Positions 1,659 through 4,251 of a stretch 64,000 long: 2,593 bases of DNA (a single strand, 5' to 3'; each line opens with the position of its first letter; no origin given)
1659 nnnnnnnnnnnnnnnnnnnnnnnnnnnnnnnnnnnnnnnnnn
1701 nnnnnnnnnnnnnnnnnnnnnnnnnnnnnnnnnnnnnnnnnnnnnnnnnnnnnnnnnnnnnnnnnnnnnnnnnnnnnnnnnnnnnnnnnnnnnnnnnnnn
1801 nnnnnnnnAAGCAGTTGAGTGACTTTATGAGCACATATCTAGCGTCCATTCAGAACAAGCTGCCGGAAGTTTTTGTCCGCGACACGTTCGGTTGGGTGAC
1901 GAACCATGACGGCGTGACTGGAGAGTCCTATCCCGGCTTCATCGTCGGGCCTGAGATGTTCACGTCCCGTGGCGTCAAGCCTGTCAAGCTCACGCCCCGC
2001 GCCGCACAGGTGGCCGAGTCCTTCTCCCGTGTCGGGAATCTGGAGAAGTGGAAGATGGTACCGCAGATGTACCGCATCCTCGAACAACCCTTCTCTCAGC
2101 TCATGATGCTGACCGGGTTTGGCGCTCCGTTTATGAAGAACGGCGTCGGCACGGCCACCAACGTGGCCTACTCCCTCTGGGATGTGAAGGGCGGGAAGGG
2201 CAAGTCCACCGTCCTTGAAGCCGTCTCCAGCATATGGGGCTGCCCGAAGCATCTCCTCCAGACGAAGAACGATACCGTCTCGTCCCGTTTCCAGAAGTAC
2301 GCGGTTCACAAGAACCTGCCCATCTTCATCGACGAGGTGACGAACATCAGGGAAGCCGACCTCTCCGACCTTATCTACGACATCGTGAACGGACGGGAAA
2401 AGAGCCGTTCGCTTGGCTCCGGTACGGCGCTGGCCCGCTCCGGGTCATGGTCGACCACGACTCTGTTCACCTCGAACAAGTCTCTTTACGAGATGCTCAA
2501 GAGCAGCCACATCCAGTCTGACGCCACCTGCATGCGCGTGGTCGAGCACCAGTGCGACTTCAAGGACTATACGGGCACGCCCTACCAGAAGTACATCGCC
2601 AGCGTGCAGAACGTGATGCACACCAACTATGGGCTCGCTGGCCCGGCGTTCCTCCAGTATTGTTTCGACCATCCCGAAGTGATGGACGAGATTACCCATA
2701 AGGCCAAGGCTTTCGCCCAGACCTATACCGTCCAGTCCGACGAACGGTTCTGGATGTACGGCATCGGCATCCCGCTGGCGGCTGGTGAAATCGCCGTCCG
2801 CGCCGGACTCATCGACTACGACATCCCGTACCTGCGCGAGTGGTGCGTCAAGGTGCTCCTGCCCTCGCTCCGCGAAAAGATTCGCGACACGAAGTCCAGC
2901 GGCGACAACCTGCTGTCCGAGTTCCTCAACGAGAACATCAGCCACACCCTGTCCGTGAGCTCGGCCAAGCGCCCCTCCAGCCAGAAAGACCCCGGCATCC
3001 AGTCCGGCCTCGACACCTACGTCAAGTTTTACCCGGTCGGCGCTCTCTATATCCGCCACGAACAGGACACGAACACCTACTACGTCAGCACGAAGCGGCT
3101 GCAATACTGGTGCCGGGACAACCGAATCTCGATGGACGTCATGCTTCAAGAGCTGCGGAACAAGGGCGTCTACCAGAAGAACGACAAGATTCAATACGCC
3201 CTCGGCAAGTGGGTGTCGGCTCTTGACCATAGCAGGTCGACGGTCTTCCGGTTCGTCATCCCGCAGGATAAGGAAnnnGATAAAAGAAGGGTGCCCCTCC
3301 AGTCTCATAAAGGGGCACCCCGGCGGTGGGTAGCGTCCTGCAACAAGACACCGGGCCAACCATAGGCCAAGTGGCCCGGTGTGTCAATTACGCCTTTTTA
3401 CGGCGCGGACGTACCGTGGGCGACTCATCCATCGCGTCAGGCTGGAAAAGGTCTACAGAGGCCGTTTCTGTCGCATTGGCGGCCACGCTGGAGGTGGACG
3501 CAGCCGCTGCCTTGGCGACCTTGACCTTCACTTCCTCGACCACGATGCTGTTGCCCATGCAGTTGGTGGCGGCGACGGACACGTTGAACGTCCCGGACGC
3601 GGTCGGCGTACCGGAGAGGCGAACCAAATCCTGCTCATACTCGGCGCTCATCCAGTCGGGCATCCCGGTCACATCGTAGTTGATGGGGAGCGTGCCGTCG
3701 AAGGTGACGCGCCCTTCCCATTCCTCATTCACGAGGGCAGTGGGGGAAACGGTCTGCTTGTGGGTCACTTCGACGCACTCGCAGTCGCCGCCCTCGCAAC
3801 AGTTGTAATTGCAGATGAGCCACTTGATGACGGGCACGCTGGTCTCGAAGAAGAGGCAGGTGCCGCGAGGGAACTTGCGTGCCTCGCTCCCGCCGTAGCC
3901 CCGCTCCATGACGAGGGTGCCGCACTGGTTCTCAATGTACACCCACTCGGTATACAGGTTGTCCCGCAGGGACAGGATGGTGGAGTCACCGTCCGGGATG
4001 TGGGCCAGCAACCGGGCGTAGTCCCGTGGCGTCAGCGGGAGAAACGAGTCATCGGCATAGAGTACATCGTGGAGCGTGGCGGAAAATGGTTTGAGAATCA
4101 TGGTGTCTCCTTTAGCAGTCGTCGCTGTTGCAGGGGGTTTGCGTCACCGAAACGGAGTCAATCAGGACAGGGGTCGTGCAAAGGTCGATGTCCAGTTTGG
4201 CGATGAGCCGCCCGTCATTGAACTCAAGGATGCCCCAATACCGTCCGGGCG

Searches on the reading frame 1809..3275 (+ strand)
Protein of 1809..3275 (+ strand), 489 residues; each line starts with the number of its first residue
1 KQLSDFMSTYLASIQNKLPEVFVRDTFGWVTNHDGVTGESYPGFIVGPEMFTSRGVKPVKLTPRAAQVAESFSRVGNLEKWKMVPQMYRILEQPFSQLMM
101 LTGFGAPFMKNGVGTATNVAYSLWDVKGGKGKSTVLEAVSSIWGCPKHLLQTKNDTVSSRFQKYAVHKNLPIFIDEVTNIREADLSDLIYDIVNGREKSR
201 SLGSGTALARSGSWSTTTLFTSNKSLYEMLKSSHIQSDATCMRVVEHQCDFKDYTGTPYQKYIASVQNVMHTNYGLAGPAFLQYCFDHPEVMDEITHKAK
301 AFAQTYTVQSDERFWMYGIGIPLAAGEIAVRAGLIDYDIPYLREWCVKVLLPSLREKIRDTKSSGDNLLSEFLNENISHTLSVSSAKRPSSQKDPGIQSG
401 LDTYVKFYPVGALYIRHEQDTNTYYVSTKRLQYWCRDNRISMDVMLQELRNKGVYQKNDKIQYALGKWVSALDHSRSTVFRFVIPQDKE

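Call 115: predict_structure(alignment_id=A8)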
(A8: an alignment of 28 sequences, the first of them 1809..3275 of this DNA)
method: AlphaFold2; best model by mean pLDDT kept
length: 489 residues; sequences in the alignment: 28
mean_pLDDT: 88.4   pTM: 0.70
mean pLDDT of the five models: 88.4, 87.4, 86.5, 86.5, 86.5
residues with pLDDT >= 90: 294; 70-90: 156; 50-70: 35; < 50: 4
segments of 3 or more residues with pLDDT < 50: none
pLDDT, mean of each block of 10 residues (from residue 1): 83 71 89 83 95 93 93 97 97 97 96 86 86 95 96 84 92 86 83 79 53 90 87 71 91 91 96 97 96 94 90 93 98 97 97 83 74 91 92 73 86 93 95 89 89 87 93 91 75
secondary structure, 60 per line:
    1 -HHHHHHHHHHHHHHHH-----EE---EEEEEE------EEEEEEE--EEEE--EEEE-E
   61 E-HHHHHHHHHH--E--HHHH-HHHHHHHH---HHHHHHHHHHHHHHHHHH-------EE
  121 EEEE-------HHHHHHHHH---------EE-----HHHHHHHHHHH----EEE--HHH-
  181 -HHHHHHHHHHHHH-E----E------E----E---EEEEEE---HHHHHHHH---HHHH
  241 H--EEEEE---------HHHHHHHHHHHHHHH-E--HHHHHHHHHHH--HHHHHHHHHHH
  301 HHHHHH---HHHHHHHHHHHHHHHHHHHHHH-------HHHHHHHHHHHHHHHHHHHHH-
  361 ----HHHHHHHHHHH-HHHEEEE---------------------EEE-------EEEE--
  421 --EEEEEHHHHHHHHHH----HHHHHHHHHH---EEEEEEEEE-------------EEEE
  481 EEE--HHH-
elements in order: H2-17 E28-33 E40-46 E49-52 E55-58 H63-72 H78-81 H83-90 H94-111 E119-124 H132-140 H157-167 E172-174 H182-194 E217-222 H226-233 H237-241 E244-248 H258-272 H277-287 H290-306 H310-331 H339-359 H365-375 E380-383 E405-407 E415-418 E423-427 H428-437 H442-451 E455-463 E477-483

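Call 117: fold_search(model_id=the predicted structure, library=pdb)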
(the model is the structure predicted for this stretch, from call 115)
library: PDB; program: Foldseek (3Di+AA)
matches with E <= 10: 430; with E <= 0.001: 7
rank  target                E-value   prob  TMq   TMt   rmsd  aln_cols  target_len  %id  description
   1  5dgk_B                3.8e-17  1.00  0.55  0.53  10.9       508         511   14  SCCmec type IV Cch - active helicase (released 2016-08-24)
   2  5dgk_A                5.0e-17  1.00  0.56  0.53  11.4       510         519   14  SCCmec type IV Cch - active helicase (released 2016-08-24)
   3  8tch_B                7.2e-13  1.00  0.44  0.44  11.4       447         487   14  Initiation of replication protein with helicase activity encoded by Pathogenicity Island SaPIBov1 (released 2024-07-03)
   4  8tch_A                2.1e-12  1.00  0.44  0.45  11.3       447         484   14  Initiation of replication protein with helicase activity encoded by Pathogenicity Island SaPIBov1 (released 2024-07-03)
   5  8emh_B                1.2e-04  1.00  0.31  0.24  11.7       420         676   12  CryoEM characterization of a unique AAA+ BrxL phage restriction factor (released 2023-02-01)
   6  7v3u_7                7.5e-04  1.00  0.30  0.23   9.9       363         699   13  Cryo-EM structure of MCM double hexamer with structured Mcm4-NSD (released 2022-04-13)
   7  3nbx                  7.5e-04  0.98  0.30  0.31  21.6       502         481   10  Crystal structure of E. coli RavA (Regulatory ATPase variant A) in complex with ADP (released 2011-01-12)
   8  1n25_A                1.1e-03  0.99  0.26  0.32  12.5       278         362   12  Crystal structure of the SV40 Large T antigen helicase domain (released 2003-06-03)
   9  4upb_C                1.8e-03  0.93  0.27  0.29  19.5       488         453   11  Electron cryo-microscopy of the complex formed between the hexameric ATPase RavA and the decameric inducible decarboxy (released 2014-08-20)
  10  6rqc_3                1.9e-03  0.99  0.32  0.28  13.7       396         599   10  Cryo-EM structure of an MCM loading intermediate (released 2019-11-20)
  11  6q7l_W                2.4e-03  0.98  0.32  0.33  19.5       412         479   13  Spiral structure of E. coli RavA in the RavA-LdcI cage-like complex (released 2020-02-12)
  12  3jc5_2                2.6e-03  0.99  0.33  0.28  15.8       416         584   11  Structure of the eukaryotic replicative CMG helicase and pumpjack motion (released 2016-02-10)
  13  6wgi_4                3.0e-03  0.90  0.28  0.22  19.9       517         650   12  Atomic model of the mutant OCCM (ORC-Cdc6-Cdt1-Mcm2-7 with Mcm6 WHD truncation) loaded on DNA at 10.5 A resolution (released 2020-07-15)
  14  8rxd_D                3.2e-03  0.99  0.28  0.29   9.8       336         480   11  ComM helicase from Legionella pneumophila, coordinating dsDNA and AMP-PNP (released 2024-10-30)
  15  3ja8_2                3.4e-03  1.00  0.32  0.27   9.1       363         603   11  Cryo-EM structure of the MCM2-7 double hexamer (released 2015-08-05)
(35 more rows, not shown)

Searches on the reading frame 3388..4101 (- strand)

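Call 74: search_protein_families(library=pfam, proteins=[window:3388-4101:-], max_evalue=0.01)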
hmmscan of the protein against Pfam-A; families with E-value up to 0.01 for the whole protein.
window:3388-4101:- (237 aa): 1 family
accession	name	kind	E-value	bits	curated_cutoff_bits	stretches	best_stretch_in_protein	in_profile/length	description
PF05345.18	He_PIG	-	0.00028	21.7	24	1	132-194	33-94/96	Putative Ig domain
